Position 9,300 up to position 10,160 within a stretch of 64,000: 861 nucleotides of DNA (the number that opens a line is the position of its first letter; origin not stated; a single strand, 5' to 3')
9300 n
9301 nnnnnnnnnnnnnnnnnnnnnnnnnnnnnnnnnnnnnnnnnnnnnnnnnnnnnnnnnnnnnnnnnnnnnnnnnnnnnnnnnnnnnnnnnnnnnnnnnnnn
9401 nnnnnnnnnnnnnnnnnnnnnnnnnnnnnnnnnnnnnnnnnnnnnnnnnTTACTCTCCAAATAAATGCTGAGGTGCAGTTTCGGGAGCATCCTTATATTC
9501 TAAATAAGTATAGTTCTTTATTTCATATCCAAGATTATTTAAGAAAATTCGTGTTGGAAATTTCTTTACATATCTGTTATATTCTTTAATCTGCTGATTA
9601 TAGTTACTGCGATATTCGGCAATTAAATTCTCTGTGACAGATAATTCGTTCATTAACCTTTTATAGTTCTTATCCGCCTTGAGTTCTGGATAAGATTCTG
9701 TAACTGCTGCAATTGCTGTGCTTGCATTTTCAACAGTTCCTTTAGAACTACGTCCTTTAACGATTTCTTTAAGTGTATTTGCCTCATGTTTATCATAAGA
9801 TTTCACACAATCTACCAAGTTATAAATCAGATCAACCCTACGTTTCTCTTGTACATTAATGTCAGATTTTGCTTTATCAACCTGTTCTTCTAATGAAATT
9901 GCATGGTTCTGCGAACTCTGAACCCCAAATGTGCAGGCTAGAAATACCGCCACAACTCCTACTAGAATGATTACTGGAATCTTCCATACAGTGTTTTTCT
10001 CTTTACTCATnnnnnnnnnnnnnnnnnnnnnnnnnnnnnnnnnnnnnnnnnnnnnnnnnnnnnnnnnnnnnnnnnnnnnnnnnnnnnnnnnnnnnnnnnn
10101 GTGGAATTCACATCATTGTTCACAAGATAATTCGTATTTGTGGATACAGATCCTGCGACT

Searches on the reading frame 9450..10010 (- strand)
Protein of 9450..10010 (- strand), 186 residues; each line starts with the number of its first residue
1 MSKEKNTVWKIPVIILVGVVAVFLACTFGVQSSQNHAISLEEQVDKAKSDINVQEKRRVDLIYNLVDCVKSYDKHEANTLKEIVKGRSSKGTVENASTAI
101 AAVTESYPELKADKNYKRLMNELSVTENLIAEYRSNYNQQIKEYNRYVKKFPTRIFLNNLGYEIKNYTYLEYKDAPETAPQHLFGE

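Call 65: search_protein_families(library=pfam, max_evalue=0.01, proteins=[window:9450-10010:-])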
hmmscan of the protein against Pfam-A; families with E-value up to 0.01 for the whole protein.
window:9450-10010:- (186 aa): 1 family
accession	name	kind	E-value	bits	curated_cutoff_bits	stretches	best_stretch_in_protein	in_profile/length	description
PF04011.17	LemA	-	9.3e-32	110.3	26.2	1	48-180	2-145/149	LemA family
